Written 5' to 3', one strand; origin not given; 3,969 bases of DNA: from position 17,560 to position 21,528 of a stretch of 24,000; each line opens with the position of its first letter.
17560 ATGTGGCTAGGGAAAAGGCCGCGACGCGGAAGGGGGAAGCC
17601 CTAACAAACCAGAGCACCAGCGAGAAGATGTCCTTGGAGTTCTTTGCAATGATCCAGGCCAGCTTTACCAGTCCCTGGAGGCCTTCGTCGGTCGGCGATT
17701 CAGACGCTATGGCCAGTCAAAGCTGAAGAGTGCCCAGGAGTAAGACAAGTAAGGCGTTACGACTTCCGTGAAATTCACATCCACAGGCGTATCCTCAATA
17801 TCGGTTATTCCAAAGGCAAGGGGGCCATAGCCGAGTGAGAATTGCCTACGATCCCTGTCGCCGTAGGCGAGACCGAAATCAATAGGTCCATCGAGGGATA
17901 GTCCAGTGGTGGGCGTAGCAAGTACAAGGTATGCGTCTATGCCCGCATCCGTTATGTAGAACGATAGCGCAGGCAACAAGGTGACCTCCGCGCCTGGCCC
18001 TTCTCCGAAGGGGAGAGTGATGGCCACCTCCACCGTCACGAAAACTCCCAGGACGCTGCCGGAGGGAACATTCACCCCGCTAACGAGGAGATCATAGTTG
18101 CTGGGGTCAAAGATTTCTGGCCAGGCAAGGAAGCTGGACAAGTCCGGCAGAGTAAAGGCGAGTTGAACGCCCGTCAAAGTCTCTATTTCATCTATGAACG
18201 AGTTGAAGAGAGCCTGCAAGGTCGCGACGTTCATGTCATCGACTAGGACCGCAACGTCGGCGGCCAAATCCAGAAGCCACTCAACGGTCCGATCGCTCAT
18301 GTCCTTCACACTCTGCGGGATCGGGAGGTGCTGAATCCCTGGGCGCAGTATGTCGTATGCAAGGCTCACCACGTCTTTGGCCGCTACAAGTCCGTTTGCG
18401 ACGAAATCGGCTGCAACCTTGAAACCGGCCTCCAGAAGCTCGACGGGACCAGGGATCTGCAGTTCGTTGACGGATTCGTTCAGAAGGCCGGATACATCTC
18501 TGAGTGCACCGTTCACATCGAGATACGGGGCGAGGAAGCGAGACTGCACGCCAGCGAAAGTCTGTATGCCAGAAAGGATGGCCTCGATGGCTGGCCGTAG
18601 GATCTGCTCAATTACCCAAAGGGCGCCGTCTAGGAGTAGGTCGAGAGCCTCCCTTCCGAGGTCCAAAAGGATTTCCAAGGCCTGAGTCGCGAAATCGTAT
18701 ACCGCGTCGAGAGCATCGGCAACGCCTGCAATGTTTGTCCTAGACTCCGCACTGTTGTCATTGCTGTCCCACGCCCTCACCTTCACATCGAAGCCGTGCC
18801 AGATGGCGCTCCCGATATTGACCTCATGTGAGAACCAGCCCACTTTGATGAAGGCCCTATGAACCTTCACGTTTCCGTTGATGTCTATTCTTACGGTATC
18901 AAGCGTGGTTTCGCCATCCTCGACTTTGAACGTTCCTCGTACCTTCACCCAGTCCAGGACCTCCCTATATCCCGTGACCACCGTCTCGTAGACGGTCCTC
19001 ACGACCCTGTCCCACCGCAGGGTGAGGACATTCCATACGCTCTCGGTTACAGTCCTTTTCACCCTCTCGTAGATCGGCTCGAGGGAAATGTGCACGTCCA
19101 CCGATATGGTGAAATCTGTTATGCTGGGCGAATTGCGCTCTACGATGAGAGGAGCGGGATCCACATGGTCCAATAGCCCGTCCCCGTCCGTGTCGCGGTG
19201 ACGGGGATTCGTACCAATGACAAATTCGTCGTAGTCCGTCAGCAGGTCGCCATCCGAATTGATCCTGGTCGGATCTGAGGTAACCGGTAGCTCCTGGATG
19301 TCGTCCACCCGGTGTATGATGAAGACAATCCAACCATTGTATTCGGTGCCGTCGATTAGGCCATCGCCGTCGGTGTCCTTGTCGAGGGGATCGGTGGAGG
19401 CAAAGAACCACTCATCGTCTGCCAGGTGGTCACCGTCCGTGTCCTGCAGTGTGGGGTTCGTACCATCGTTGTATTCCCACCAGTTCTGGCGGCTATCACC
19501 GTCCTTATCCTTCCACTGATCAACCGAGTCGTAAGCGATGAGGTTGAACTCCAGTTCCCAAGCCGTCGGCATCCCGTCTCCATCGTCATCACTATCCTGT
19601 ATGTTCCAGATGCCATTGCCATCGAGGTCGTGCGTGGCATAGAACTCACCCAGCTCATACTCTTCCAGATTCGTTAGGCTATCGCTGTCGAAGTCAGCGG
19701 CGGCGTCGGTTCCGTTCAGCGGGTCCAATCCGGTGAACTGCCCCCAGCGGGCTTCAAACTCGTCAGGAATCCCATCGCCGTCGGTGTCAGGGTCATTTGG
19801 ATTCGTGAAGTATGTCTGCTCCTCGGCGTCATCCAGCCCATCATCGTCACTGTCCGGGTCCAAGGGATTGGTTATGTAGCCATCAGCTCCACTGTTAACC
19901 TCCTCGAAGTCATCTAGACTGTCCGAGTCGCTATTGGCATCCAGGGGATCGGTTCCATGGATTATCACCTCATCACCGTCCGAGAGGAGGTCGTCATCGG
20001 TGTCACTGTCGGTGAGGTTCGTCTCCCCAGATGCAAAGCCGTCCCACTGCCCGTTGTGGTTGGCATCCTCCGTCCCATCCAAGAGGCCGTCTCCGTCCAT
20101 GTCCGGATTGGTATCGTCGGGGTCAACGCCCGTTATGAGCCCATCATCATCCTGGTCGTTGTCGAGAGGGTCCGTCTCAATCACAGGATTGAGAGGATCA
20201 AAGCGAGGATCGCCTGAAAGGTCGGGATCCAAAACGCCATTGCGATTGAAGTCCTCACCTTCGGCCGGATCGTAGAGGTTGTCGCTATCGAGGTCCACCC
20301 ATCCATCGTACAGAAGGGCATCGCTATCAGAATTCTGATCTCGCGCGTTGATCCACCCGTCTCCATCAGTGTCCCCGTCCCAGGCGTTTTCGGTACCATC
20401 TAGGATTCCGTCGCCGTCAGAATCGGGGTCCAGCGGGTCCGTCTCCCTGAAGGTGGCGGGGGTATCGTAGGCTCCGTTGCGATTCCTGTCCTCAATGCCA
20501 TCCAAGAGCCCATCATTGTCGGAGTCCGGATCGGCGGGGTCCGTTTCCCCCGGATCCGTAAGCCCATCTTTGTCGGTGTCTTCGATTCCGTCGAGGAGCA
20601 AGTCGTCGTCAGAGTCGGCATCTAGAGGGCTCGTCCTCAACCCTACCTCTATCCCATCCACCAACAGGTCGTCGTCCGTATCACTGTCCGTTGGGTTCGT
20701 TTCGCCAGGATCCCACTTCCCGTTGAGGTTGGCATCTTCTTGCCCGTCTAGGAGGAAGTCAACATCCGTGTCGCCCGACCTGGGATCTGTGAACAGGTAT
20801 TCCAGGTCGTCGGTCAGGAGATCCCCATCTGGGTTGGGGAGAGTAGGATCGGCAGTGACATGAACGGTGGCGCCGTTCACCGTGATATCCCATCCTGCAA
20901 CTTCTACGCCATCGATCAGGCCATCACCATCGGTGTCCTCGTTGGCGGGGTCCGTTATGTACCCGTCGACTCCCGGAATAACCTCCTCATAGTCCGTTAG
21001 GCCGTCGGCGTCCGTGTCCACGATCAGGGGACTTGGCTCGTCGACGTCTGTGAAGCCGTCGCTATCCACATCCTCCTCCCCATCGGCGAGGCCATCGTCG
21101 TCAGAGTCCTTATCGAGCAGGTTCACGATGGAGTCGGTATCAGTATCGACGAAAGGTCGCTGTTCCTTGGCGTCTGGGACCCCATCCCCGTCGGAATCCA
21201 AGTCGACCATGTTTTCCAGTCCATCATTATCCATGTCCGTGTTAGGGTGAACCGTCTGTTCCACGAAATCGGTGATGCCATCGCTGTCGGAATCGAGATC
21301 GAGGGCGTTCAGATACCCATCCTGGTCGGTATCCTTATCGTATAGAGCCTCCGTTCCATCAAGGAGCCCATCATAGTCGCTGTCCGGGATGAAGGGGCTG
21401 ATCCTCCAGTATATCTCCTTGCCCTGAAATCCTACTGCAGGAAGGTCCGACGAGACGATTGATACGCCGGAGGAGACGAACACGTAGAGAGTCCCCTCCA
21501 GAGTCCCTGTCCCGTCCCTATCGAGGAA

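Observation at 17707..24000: Giant, extremely acidic protein with ~50 TSP3-like repeats occupying a quarter of the window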

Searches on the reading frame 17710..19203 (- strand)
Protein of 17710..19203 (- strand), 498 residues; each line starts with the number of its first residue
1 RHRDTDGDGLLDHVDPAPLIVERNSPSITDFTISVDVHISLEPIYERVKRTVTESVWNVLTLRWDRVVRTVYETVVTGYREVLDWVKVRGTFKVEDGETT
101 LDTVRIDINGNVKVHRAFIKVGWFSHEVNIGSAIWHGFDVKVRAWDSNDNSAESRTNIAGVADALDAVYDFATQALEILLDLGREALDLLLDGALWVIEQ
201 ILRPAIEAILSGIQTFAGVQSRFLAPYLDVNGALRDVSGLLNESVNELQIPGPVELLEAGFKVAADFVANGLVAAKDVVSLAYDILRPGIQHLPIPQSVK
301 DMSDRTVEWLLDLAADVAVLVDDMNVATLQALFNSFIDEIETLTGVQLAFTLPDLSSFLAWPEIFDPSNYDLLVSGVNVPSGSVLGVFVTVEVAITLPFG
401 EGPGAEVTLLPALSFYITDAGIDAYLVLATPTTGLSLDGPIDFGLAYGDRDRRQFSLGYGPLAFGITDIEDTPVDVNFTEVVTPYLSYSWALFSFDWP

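Call 16: search_protein_families(library=pfam, proteins=[window:17710-19203:-], max_evalue=1)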
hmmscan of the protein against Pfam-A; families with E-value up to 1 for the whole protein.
window:17710-19203:- (498 aa): 0 families

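Call 17: search_protein_families(library=ncbifam, proteins=[window:17710-19203:-], max_evalue=1)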
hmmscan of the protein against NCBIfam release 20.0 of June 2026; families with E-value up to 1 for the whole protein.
window:17710-19203:- (498 aa): 0 families

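Call 19: search_solved_structures(query=window:17710-19203:-, max_evalue=10)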
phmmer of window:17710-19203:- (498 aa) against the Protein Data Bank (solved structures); distinct sequences matched with E-value up to 10: 4.
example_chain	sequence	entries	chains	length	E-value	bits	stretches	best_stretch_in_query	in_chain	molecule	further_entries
6u1s_A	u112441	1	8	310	0.0085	18.2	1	154-211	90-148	de novo designed 16-helix transmembrane nanopore, TMHC8_R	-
1f48_A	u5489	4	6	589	1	11.3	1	354-437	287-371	ARSENITE-TRANSLOCATING ATPASE | ARSENICAL PUMP-DRIVING ATPASE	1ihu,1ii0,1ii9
1w3d_A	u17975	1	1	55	1.5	10.8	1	401-448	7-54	DIHYDROLIPOYLLYSINE-RESIDUE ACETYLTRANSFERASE COMPONENT OF PYRUVATE DEHYDROGENASE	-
5k7v_A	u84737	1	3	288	2.2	10.3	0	150-210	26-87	Designed protein HR00C3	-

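Call 29: search_protein_representatives(protein=window:17710-19158:-)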
Query: 483 residues. Proteins with E-value up to 0.001 (for the whole library): 4; up to 1e-10: 3; up to 1e-30: 2. The best 4 are listed.
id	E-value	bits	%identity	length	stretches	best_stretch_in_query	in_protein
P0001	0.0e+00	1061.5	100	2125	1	1-483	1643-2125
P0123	2.3e-180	617.0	61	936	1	1-482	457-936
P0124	1.1e-14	70.8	30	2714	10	390-458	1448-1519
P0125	5.7e-05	38.7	29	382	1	72-219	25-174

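Call 32: find_homologous_proteins(query=A1, max_evalue=0.01)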
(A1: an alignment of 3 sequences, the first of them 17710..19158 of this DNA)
Query A1 (3 sequences) (483 aa, profile of the alignment): 1 proteins with E <= 0.01 among 8000 candidates.
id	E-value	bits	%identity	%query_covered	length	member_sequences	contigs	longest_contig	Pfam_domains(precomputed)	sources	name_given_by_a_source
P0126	1.8e-283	959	85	100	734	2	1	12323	PF18884.6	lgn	-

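Call 42: find_encoding_contigs(protein=P0126, flank=8000, max_places=4)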
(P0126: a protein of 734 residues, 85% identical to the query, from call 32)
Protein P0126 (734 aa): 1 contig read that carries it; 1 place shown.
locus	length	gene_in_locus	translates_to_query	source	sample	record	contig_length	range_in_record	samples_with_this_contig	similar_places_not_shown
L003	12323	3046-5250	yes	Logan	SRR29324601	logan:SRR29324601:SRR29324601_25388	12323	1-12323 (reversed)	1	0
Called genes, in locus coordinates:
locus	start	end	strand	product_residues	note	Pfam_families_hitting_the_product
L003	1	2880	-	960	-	?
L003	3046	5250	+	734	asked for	PF18884:TSP3_bac (faint)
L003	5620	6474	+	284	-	PF01180:DHO_dh, PF01207:Dus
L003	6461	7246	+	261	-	PF10418:DHODB_Fe-S_bind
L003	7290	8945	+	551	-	PF05960:DUF885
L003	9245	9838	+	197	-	PF00156:Pribosyltran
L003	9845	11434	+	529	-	PF01921:tRNA-synt_1f, PF19269:Anticodon_2 (weak)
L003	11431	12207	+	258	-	PF08003:Methyltransf_9 (weak), PF13489:Methyltransf_23, PF03848:TehB (weak), PF13847:Methyltransf_31, PF08241:Methyltransf_11, PF08242:Methyltransf_12, PF13649:Methyltransf_25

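Call 44: predict_structure(alignment_id=A2)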
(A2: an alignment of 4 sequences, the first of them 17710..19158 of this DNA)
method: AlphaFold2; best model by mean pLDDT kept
length: 483 residues; sequences in the alignment: 4
mean_pLDDT: 36.2   pTM: 0.30
mean pLDDT of the five models: 36.2, 35.9, 35.4, 33.4, 30.1
residues with pLDDT >= 90: 0; 70-90: 0; 50-70: 20; < 50: 463
segments of 3 or more residues with pLDDT < 50: 1-296, 298-300, 302-309, 328-398, 400-483
pLDDT, mean of each block of 10 residues (from residue 1): 28 33 38 42 36 44 39 35 35 34 28 32 39 40 38 38 38 34 35 35 28 32 36 32 41 40 46 39 43 47 46 55 51 41 41 38 32 39 31 43 42 32 26 28 23 22 22 28 23
secondary structure, 60 per line:
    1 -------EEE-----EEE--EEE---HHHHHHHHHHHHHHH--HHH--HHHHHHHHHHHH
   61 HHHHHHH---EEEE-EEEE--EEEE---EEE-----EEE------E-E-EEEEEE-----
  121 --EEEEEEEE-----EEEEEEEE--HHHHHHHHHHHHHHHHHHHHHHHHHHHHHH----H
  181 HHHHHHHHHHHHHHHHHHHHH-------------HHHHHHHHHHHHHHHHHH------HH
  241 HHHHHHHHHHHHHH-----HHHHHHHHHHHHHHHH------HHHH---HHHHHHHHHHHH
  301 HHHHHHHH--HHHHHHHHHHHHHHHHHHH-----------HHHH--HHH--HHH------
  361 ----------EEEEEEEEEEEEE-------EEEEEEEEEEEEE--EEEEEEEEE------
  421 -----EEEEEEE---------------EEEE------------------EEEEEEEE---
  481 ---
elements in order: E8-10 E16-18 E21-23 H27-41 H49-67 E71-74 E76-79 E82-85 E89-91 E97-99 E110-115 E123-130 E136-143 H146-175 H180-201 H215-232 H239-254 H260-275 H282-285 H289-308 H311-329 H341-344 E371-383 E391-403 E406-414 E426-432 E448-451 E470-477

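Call 45: find_related_loci(query=A2, collection=genome_contigs, flank=10000)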
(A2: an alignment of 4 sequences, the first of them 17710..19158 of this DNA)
Query A2 (483 aa) in genome_contigs; peptide patterns used: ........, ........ (x = any residue, [..] = any of these).
57 stretches matched a pattern; 3 encode a relative of the query (tblastn E <= 1e-3); 3 distinct loci.
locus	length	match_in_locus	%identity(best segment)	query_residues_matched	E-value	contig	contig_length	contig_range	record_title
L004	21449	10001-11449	88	1-483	0e+0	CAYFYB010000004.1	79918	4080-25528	MAG TPA_asm: uncultured Methanomassiliicoccales archaeon isolate ERP108616_co2_1 genome assembly, contig: NODE_241_lengt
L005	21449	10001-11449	85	1-483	0e+0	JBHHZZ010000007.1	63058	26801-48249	MAG: Thermoplasmata archaeon isolate K_3_bin.4 NODE_55_length_63058_cov_47.400981, whole genome shotgun sequence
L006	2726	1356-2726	60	1-459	0e+0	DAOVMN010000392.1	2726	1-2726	MAG TPA_asm: Thermoplasmata archaeon isolate CSMAG_1472 CSMAG_1472_k141_209430_length_2726_cov_31.0000, whole genome sho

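Call 62: find_encoding_contigs(protein=P0125, flank=8000, max_places=3)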
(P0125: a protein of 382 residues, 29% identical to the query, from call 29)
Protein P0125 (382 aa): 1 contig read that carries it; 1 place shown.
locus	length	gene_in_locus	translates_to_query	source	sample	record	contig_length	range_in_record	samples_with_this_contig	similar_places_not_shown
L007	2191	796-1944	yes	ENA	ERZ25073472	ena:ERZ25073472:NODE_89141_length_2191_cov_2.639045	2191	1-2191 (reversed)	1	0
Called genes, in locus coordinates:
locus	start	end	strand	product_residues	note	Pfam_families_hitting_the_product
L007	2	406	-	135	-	?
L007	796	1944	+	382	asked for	-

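Call 63: search_protein_families(library=phrogs, proteins=[window:17710-19203:-], max_evalue=0.1)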
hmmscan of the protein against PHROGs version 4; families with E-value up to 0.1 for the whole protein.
window:17710-19203:- (498 aa): 0 families

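Call 64: search_protein_families(library=padloc, proteins=[window:17710-19203:-], max_evalue=0.1)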
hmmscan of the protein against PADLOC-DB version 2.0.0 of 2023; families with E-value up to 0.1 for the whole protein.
window:17710-19203:- (498 aa): 0 families

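Call 66: search_protein_families(library=pfam, proteins=[P0125], max_evalue=10)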
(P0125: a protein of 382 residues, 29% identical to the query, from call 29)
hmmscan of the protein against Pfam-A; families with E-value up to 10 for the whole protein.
P0125 (382 aa): 4 families
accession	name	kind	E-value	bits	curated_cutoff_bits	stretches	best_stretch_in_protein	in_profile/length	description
PF22485.1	DUF6987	-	0.0048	17.2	26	1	147-237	108-191/200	Domain of unknown function (DUF6987)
PF19226.5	DisA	-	0.013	15.2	27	1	89-143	232-286/366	DisA glycoprotein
PF03376.19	Adeno_E3B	-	0.076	13.7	25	1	101-137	17-50/67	Adenovirus E3B protein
PF14007.11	YtpI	-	0.4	11.5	29.4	1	324-374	23-72/87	YtpI-like protein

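Call 70: fold_search(model_id=the predicted structure, library=pdb)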
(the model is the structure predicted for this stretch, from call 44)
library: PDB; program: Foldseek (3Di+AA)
matches with E <= 10: 298; with E <= 0.001: 0
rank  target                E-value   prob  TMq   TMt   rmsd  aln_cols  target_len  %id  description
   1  8kei_D                8.6e-02  0.28  0.11  0.24  18.2       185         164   11  Cryo-EM structure of NADPH oxidase 2 in complex with p22phox and EROS (released 2024-05-22)
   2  5iig                  1.9e-01  0.08  0.09  0.10  26.3       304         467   12  Structure of the SPX-TTM domain fragment of the yeast inorganic polyphophate polymerase Vtc4 (form A). (released 2016-04-27)
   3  4big                  4.3e-01  0.51  0.13  0.26   6.8       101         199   12  Crystal structure of the conserved staphylococcal antigen 1B, Csa1B (released 2013-08-07)
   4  6wxr_B                7.2e-01  0.11  0.08  0.13  12.9        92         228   17  CryoEM structure of mouse DUOX1-DUOXA1 complex in the absence of NADPH (released 2020-09-02)
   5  6y2q_A                8.0e-01  0.04  0.09  0.11  24.4       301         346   10  Escherichia coli RnlA endoribonuclease (released 2021-05-12)
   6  2gia_A                1.0e+00  0.18  0.13  0.28   8.7       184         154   10  Crystal structures of trypanosoma bruciei MRP1/MRP2 (released 2006-09-05)
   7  4i8o_A                1.1e+00  0.03  0.08  0.11  25.0       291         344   10  Crystal structure of the toxin RnlA from Escherichia coli (released 2013-10-23)
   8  7tbk_S1               1.2e+00  0.05  0.14  0.09  36.1       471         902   10  Composite structure of the dilated human nuclear pore complex (NPC) symmetric core generated with a 37A in situ cryo- (released 2022-06-15)
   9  6qpq_C                1.2e+00  0.02  0.07  0.08  28.3       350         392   11  The structure of the cohesin head module elucidates the mechanism of ring opening (released 2020-02-05)
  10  5ezn_A                1.3e+00  0.28  0.08  0.23   9.3        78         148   13  Crystal Structure of PfCyRPA (released 2016-12-07)
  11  3k44_B                1.4e+00  0.10  0.09  0.24  15.4       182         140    7  Crystal Structure of Drosophila melanogaster Pur-alpha (released 2009-10-27)
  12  4d5n_A                1.5e+00  0.02  0.08  0.09  32.2       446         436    8  Cryo-EM structures of ribosomal 80S complexes with termination factors and cricket paralysis virus IRES reveal the IRE (released 2015-02-04)
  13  9e78_1S               2.0e+00  0.04  0.08  0.06  18.1        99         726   15  48-nm repeat of the Leishmania tarentolae doublet microtubule (released 2025-03-12)
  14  5g3q_B                2.1e+00  0.23  0.07  0.34  12.6        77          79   12  Crystal structure of a hypothetical domain in WNK1 (released 2017-05-31)
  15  6ejl_A                2.2e+00  0.05  0.10  0.18  16.9       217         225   14  Structure of 14-3-3 zeta in complex with ASK1 14-3-3 binding motif (released 2017-11-08)
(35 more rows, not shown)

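Call 81: find_related_loci(query=A2, collection=metagenome_contigs, flank=8000)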
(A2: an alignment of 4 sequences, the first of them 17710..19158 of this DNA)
Query A2 (483 aa) in metagenome_contigs; peptide patterns used: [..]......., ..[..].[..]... (x = any residue, [..] = any of these).
116 stretches matched a pattern; 2 encode a relative of the query (tblastn E <= 1e-3); 2 distinct loci.
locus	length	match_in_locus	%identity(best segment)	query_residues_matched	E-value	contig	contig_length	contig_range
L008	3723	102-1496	95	1-483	0e+0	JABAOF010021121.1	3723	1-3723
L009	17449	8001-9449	88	1-483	0e+0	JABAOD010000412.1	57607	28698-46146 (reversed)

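Call 84: search_solved_structures(query=A2, max_evalue=10)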
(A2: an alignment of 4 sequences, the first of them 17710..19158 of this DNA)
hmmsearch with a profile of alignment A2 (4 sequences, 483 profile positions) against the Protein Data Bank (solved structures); distinct sequences matched with E-value up to 10: 9.
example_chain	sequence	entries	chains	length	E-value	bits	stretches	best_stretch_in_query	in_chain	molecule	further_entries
7mhb_A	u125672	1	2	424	0.091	14.8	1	272-327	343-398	ATP-dependent protease ATPase subunit HslU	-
5cwo_A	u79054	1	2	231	0.11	14.5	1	219-307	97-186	Designed helical repeat protein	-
8fbi_A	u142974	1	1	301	0.49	12.4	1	219-284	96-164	KWOCA_39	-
1w3d_A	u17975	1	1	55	0.88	11.5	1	387-432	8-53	DIHYDROLIPOYLLYSINE-RESIDUE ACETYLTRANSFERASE COMPONENT OF PYRUVATE DEHYDROGENASE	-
1w85_I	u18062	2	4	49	1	11.3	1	387-432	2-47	DIHYDROLIPOYLLYSINE-RESIDUE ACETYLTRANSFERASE COMPONENT OF PYRUVATE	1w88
3cpr_A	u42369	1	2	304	2.1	10.3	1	372-419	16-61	Dihydrodipicolinate synthetase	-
5k7v_A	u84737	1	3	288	3.5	9.5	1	135-199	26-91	Designed protein HR00C3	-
6u1s_A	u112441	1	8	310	4.5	9.2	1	137-197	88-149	de novo designed 16-helix transmembrane nanopore, TMHC8_R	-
4uos_A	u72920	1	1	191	4.8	9.1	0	252-326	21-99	DESIGNED HELICAL BUNDLE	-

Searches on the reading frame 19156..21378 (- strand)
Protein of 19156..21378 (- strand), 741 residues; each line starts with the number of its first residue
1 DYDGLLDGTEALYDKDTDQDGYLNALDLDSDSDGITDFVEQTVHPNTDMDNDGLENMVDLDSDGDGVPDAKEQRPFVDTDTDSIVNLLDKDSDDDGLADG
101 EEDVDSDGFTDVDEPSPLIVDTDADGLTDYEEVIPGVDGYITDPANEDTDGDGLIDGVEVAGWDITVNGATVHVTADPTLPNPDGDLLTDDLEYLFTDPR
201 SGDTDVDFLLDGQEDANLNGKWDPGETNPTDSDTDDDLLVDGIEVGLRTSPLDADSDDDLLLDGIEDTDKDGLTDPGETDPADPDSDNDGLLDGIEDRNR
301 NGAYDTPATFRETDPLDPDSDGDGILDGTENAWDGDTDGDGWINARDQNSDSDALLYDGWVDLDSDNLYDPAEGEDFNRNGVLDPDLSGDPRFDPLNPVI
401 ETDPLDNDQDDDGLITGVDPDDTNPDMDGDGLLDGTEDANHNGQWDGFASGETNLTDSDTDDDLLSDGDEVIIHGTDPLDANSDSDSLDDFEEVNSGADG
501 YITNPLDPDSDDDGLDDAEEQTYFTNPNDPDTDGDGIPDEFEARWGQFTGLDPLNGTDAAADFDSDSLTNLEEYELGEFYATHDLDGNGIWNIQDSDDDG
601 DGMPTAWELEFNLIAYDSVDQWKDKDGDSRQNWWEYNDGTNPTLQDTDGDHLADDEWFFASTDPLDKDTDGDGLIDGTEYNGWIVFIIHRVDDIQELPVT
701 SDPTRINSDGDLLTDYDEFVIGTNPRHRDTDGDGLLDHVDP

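Call 16: search_protein_families(library=pfam, proteins=[window:19156-21378:-], max_evalue=1)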
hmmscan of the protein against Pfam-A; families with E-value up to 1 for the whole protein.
window:19156-21378:- (741 aa): 3 families
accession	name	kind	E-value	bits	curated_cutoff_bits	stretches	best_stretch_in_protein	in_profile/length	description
PF18884.5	TSP3_bac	-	1.5e-05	25.2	25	6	459-481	1-22/22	Bacterial TSP3 repeat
PF02412.23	TSP_3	-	0.0093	16.1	25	1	29-59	2-26/36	Thrombospondin type 3 repeat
PF18914.6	DUF5666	-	0.18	12.6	27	0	154-177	3-24/60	Domain of unknown function (DUF5666)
